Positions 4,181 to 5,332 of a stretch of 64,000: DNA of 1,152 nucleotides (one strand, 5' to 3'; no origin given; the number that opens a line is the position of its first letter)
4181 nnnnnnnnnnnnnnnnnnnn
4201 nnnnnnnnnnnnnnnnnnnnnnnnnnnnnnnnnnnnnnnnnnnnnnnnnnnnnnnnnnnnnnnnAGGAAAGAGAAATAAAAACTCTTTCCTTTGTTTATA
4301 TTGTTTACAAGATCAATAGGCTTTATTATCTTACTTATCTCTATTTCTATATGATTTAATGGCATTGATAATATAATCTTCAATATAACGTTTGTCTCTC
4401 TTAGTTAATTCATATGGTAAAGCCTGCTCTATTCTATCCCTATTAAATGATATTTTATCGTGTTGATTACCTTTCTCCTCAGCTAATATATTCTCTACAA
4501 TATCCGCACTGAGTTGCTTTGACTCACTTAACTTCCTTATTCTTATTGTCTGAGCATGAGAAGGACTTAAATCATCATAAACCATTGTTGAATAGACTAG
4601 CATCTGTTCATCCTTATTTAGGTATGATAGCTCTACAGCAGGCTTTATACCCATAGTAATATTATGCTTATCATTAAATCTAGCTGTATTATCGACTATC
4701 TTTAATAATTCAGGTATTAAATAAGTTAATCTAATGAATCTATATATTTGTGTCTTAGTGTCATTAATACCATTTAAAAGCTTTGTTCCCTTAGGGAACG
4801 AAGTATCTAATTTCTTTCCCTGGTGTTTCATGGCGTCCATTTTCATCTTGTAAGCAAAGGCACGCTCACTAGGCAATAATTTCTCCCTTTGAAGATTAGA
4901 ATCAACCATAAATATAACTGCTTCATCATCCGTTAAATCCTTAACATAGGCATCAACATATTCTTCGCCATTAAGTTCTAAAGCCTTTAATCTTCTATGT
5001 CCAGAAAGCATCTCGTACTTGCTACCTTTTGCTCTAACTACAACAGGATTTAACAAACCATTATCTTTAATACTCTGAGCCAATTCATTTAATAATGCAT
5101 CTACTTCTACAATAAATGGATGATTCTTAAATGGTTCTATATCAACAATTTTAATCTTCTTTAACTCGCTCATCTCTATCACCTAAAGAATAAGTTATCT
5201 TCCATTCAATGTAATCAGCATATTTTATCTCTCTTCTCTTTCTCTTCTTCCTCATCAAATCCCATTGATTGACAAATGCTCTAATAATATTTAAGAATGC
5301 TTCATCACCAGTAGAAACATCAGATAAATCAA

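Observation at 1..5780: Compositionally foreign ~5.8-kb island: tandem paralogs, orphan M-S methyltransferase, ParB-like and XRE genes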

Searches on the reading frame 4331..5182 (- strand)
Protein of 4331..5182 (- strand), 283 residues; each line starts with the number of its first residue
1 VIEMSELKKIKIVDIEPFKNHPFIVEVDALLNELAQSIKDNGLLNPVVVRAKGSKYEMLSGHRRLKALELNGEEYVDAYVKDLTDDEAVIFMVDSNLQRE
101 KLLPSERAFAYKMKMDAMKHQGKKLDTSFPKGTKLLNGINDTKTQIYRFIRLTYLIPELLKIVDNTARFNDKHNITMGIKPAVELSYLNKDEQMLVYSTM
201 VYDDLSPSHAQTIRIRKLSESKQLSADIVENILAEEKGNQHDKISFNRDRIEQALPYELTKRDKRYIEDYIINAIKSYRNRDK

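Call 6: search_protein_families(library=pfam, proteins=[window:4331-5182:-], max_evalue=0.01)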
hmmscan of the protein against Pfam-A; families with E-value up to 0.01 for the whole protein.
window:4331-5182:- (283 aa): 1 family
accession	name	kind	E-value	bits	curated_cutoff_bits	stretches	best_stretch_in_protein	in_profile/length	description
PF02195.25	ParB_N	-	1.3e-15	57.7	26.3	1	6-98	2-95/95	ParB N-terminal domain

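Call 7: search_protein_families(library=padloc, proteins=[window:4331-5182:-], max_evalue=0.01)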
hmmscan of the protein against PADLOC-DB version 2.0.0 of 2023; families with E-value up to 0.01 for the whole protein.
window:4331-5182:- (283 aa): 1 family
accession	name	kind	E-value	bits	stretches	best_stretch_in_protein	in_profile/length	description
PDLC03229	MTase_II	-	0.00017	18.5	1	26-88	31-92/436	Type II methyltransferase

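Call 8: search_protein_families(library=ncbifam, proteins=[window:4331-5182:-], max_evalue=0.01)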
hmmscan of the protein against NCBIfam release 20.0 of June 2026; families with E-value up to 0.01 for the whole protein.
window:4331-5182:- (283 aa): 5 families
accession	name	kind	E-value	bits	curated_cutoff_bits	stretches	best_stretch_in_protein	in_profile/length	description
TIGR04285.1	nucleoid_noc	exception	7.7e-25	87.7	315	1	7-131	2-126/255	nucleoid occlusion protein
TIGR00180.1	parB_part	domain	1.2e-20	74.1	58.45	1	9-132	9-133/186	ParB/RepB/Spo0J family partition protein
TIGR03734.1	PRTRC_parB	hypoth_equivalog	1.2e-14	53.7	278.6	1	29-114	15-105/555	PRTRC system ParB family protein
TIGR03454.1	partition_RepB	equivalog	1.6e-12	47.4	201.5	1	29-121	86-181/325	plasmid partitioning protein RepB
NF010440.0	PRK13866.1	equivalog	1.6e-08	34.1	522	1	25-113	84-175/336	plasmid partitioning protein RepB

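Call 9: search_protein_families(library=phrogs, proteins=[window:4331-5182:-], max_evalue=0.01)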
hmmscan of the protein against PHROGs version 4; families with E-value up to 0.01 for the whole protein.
window:4331-5182:- (283 aa): 24 families
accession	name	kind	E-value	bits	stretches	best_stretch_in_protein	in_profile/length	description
phrog_4715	-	DNA, RNA and nucleotide metabolism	2e-35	123.3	1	3-227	143-378/630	ParB-like partition protein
phrog_3264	-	DNA, RNA and nucleotide metabolism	1e-26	95.4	1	3-127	45-173/337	ParB-like partition protein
phrog_3951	-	unknown function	3.5e-16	60.6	1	7-114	15-127/301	-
phrog_620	-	DNA, RNA and nucleotide metabolism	7.7e-13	50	1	4-92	6-91/217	ParB-like partition protein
phrog_6218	-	DNA, RNA and nucleotide metabolism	1.6e-12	48.4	1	30-122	26-122/506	ParB-like partition protein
phrog_18056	-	DNA, RNA and nucleotide metabolism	1.9e-09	37.9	1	7-99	3-89/387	ParB-like partition nuclease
phrog_1033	-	DNA, RNA and nucleotide metabolism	4.6e-09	37.5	1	30-112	57-146/334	ParB-like partition protein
phrog_18726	-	unknown function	4.9e-09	36.4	1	76-165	108-186/572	-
phrog_8071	-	DNA, RNA and nucleotide metabolism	1.4e-08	35.5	1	2-94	2-91/389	ParB-like partition protein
phrog_12047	-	DNA, RNA and nucleotide metabolism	3.8e-08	34.2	1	29-107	19-95/301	ParB-like partition nuclease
phrog_940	-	DNA, RNA and nucleotide metabolism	3.8e-08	34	1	3-101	2-97/388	nuclease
phrog_498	-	other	7.8e-08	32.3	1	4-96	32-123/633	DNA methyltransferase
phrog_26387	-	DNA, RNA and nucleotide metabolism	3.2e-06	27.7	1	28-110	30-117/252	ParB-like partition nuclease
phrog_21315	-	unknown function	6.1e-06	26.4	1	28-117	29-115/415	-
phrog_7783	-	unknown function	1.2e-05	25.2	1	27-160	24-151/634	-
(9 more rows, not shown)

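Call 28: find_related_loci(query=window:4331-5173:-, collection=viral_contigs, flank=10000)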
Query window:4331-5173:- (280 aa) in viral_contigs; peptide patterns used: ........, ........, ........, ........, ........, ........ (x = any residue, [..] = any of these).
5 stretches matched a pattern; 3 encode a relative of the query (tblastn E <= 1e-3); 3 distinct loci.
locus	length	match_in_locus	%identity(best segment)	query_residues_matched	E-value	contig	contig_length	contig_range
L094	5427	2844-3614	41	7-257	6e-57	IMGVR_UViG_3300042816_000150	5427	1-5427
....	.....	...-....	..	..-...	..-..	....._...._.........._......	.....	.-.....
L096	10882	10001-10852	38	7-280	5e-53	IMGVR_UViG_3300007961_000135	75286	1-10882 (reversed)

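Call 29: find_homologous_proteins(query=window:4331-5173:-, max_evalue=1e-20)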
Query window:4331-5173:- (280 aa): 8000 proteins with E <= 1e-20 among 8000 candidates; the best 120 are listed.
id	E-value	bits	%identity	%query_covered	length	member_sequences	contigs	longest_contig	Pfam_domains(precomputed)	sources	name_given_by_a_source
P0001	5.1e-174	595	98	100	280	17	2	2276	PF02195.27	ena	-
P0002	8.0e-158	542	89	98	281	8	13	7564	PF02195.27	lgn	-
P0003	6.9e-156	535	89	98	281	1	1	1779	PF02195.27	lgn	-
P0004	6.7e-134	463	86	91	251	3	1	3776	PF02195.27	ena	-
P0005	3.3e-129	448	76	98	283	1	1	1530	PF02195.27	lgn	-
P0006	1.5e-128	446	76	99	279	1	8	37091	PF02195.27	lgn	-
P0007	5.6e-128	444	76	99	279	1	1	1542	PF02195.27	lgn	-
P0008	7.3e-128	444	76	99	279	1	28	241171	PF02195.27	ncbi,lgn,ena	-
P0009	7.3e-128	444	76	99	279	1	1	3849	PF02195.27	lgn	-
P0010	7.6e-128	444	76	99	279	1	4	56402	PF02195.27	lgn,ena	-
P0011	2.5e-127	442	74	98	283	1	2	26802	PF02195.27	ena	-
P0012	2.6e-127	442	75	99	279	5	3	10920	PF02195.27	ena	-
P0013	3.6e-127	441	75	99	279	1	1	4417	PF02195.27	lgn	-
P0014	3.7e-127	441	75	99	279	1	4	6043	PF02195.27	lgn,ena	-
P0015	3.7e-127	441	76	99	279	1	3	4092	PF02195.27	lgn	-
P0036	1.2e-122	427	72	100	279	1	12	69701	PF02195.27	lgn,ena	-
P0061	7.7e-113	394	68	99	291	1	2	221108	PF02195.27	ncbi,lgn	-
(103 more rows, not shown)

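Call 30: find_encoding_contigs(protein=P0008, flank=10000, max_places=5)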
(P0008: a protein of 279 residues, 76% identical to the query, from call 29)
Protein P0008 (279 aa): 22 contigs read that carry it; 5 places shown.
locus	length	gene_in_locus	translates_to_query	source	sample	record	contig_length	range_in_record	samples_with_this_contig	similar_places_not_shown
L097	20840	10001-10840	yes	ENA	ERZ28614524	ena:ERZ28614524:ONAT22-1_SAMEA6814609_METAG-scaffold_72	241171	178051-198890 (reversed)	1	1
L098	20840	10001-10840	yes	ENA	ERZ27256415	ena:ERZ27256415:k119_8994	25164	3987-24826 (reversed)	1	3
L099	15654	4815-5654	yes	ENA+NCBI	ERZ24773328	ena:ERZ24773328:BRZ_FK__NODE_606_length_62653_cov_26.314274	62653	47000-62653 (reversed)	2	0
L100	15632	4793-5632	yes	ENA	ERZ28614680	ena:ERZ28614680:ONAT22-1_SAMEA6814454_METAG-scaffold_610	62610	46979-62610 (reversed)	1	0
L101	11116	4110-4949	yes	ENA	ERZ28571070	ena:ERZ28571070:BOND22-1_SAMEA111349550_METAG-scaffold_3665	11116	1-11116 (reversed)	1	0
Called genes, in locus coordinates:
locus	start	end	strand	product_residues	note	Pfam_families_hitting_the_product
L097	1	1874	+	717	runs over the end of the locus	PF17764:PriA_3primeBD, PF00270:DEAD, PF04851:ResIII, PF18319:Zn_ribbon_PriA, PF00271:Helicase_C, PF18074:PriA_C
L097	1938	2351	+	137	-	-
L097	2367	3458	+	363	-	-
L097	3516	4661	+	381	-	-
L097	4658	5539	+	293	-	PF02899:Phage_int_SAM_1, PF13102:Phage_int_SAM_5 (weak), PF13495:Phage_int_SAM_4 (weak), PF00589:Phage_integrase, PF22823:MrpR_C_cat (weak)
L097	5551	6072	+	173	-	-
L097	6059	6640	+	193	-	PF00265:TK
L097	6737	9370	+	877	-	PF01326:PPDK_N, PF00391:PEP-utilizers, PF02896:PEP-utilizers_C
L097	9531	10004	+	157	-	PF12844:HTH_19 (weak), PF01381:HTH_3 (faint)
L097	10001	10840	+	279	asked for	PF02195:ParB_N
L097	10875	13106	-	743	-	PF02384:N6_Mtase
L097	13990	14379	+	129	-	-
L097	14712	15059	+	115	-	-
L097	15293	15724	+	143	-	-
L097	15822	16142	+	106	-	-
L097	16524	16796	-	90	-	PF12844:HTH_19, PF01381:HTH_3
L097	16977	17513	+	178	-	PF13240:Zn_Ribbon_1 (weak)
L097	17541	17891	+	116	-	PF13240:Zn_Ribbon_1 (weak)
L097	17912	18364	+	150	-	PF13248:Zn_ribbon_3 (faint)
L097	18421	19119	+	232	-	-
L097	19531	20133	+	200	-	PF00239:Resolvase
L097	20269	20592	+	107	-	-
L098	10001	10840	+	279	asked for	PF02195:ParB_N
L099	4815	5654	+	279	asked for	PF02195:ParB_N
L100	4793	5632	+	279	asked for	PF02195:ParB_N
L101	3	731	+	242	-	?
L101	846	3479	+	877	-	PF01326:PPDK_N, PF00391:PEP-utilizers, PF02896:PEP-utilizers_C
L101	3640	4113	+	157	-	PF12844:HTH_19 (weak), PF01381:HTH_3 (faint)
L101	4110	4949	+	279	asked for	PF02195:ParB_N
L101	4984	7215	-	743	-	PF02384:N6_Mtase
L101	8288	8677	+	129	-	-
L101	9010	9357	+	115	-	-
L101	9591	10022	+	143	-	-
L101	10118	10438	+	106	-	-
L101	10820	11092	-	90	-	PF12844:HTH_19, PF01381:HTH_3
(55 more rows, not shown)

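Call 46: find_encoding_contigs(protein=P0061, flank=10000, max_places=3)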
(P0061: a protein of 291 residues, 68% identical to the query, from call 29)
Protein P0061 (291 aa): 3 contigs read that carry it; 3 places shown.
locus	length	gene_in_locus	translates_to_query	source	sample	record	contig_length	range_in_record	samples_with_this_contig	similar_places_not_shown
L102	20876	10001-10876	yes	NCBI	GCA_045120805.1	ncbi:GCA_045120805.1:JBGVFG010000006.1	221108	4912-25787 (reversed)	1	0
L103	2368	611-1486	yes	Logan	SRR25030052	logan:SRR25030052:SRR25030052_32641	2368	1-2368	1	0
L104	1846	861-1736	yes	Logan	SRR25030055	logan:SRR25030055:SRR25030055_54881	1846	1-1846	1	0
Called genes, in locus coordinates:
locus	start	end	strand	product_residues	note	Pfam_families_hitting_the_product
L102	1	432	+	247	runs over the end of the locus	-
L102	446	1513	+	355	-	-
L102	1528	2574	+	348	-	-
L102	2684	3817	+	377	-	PF10502:Peptidase_S26 (weak)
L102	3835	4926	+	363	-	-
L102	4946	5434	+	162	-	-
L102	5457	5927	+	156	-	-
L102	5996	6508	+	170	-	-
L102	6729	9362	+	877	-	PF01326:PPDK_N, PF00391:PEP-utilizers, PF02896:PEP-utilizers_C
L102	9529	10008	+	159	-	PF12844:HTH_19 (weak), PF01381:HTH_3 (weak)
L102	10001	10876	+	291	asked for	PF02195:ParB_N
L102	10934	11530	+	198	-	-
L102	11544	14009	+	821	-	PF08341:TED (weak), PF13620:CarboxypepD_reg (faint), PF17802:SpaA, PF11974:bMG3 (faint), PF17210:SdrD_B (faint), PF22904:NOMO1-like_2nd (faint), PF17802:SpaA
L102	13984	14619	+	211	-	PF04203:Sortase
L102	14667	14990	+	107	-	-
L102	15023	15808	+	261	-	-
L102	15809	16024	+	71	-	-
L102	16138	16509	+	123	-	PF00436:SSB, PF01336:tRNA_anti-codon (faint)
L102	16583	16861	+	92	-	PF18895:T4SS_pilin (weak)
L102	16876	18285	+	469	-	PF26635:DUF8208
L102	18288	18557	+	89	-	-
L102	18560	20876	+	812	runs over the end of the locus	PF01935:DUF87, PF19044:P-loop_TraG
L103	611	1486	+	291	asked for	PF02195:ParB_N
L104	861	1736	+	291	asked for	PF02195:ParB_N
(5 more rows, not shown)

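Call 47: find_encoding_contigs(protein=P0036, flank=10000, max_places=3)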
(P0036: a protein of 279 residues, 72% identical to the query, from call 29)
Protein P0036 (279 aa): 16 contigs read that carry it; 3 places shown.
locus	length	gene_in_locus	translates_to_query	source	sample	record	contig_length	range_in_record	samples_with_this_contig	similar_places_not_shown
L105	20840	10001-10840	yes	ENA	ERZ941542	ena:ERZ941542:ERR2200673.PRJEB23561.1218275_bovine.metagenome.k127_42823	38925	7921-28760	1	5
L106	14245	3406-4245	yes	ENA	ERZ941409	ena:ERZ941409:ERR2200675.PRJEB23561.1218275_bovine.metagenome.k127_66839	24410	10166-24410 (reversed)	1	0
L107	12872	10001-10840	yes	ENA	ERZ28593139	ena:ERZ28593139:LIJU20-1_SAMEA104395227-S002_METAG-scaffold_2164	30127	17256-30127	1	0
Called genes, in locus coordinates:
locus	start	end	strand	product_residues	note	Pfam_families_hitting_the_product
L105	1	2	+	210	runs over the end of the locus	-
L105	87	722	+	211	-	-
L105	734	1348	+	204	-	-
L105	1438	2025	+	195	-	-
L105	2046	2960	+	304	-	-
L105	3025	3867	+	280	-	PF00149:Metallophos (weak), PF12850:Metallophos_2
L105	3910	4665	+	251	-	PF02463:SMC_N (faint), PF13476:AAA_23 (weak), PF00005:ABC_tran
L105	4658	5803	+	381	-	PF12679:ABC2_membrane_2, PF12698:ABC2_membrane_3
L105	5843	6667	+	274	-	PF01509:TruB_N, PF16198:TruB_C_2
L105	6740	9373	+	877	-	PF01326:PPDK_N, PF00391:PEP-utilizers, PF02896:PEP-utilizers_C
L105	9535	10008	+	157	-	PF12844:HTH_19 (weak)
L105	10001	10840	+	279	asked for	PF02195:ParB_N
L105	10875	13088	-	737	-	PF12161:HsdM_N (weak), PF02384:N6_Mtase, PF05175:MTS (weak), PF07669:Eco57I (weak)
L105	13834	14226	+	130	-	-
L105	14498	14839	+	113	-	-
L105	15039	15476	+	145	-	-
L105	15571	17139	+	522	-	PF12161:HsdM_N, PF02384:N6_Mtase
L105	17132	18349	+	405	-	-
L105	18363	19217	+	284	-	-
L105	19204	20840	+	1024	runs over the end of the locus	PF04313:HSDR_N, PF00270:DEAD, PF04851:ResIII, PF18766:SWI2_SNF2, PF22679:T1R_D3-like, PF12008:EcoR124_C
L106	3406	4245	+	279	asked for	PF02195:ParB_N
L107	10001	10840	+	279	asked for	PF02195:ParB_N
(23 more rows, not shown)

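Call 49: find_homologous_proteins(query=L105:19204-20838:+, max_evalue=1e-100)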
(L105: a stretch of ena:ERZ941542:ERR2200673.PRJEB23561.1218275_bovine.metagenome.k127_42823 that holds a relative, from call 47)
Query L105:19204-20838:+ (545 aa): 7243 proteins with E <= 1e-100 among 8000 candidates; the best 120 are listed.
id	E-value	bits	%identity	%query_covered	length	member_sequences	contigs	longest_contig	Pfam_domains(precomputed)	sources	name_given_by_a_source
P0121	0.0e+0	1087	90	99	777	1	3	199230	PF00270.36,PF04313.21,PF18766.8,PF22679.3,PF04851.22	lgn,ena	-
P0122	0.0e+0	1074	89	100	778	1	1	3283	PF00270.36,PF04313.21,PF18766.8,PF22679.3,PF04851.22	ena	-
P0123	0.0e+0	1069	87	100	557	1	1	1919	PF00270.36,PF04313.21,PF18766.8,PF04851.22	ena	-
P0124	0.0e+0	1047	86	100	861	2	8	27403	PF12008.14,PF00270.36,PF04313.21,PF18766.8,PF22679.3,PF04851.22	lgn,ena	-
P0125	0.0e+0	1037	85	100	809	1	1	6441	PF00270.36,PF04313.21,PF18766.8,PF22679.3,PF04851.22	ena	-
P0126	0.0e+0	1031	95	90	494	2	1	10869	PF00270.36,PF04313.21,PF18766.8,PF04851.22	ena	-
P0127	5.5e-298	1007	84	97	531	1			PF00270.36,PF04313.21,PF18766.8,PF04851.22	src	-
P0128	6.0e-294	994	83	99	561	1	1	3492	PF00270.36,PF04313.21,PF18766.8,PF04851.22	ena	-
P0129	1.2e-272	923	94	82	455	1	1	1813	PF00270.36,PF04313.21,PF18766.8,PF04851.22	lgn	-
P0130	9.2e-269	910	88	85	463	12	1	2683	PF00270.36,PF04313.21,PF18766.8,PF04851.22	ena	-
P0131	1.2e-264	897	94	79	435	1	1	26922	PF00270.36,PF04313.21,PF18766.8,PF04851.22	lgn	-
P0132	7.0e-264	894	94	79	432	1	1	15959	PF00270.36,PF04313.21,PF18766.8,PF04851.22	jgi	-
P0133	9.9e-264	894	93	79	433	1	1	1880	PF00270.36,PF04313.21,PF18766.8,PF04851.22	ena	-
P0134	1.1e-262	890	91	81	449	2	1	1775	PF00270.36,PF04313.21,PF18766.8,PF04851.22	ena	-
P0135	2.0e-254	863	72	99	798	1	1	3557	PF00270.36,PF04313.21,PF18766.8,PF22679.3,PF04851.22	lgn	-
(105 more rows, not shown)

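Call 50: find_encoding_contigs(protein=P0121, flank=10000, max_places=3)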
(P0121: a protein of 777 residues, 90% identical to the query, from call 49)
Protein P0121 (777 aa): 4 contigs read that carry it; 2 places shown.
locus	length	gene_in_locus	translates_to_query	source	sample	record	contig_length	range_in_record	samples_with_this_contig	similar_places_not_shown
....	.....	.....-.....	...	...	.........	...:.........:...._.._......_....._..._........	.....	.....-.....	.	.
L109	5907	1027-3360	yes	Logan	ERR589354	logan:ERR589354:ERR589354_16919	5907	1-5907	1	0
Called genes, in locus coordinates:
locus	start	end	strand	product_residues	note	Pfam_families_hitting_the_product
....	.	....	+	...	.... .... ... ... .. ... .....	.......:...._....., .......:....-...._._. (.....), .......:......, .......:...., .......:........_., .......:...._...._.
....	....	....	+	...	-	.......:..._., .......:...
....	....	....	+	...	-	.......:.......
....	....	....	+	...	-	-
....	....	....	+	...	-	-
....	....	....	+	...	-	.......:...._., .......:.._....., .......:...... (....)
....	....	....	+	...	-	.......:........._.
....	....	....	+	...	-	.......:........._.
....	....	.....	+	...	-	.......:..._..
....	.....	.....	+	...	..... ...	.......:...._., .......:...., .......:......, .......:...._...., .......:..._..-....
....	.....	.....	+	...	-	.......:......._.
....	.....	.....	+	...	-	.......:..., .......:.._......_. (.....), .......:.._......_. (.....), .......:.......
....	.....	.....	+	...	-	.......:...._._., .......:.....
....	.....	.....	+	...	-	-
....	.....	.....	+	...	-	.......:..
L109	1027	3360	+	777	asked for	PF04313:HSDR_N, PF00270:DEAD, PF04851:ResIII, PF18766:SWI2_SNF2, PF22679:T1R_D3-like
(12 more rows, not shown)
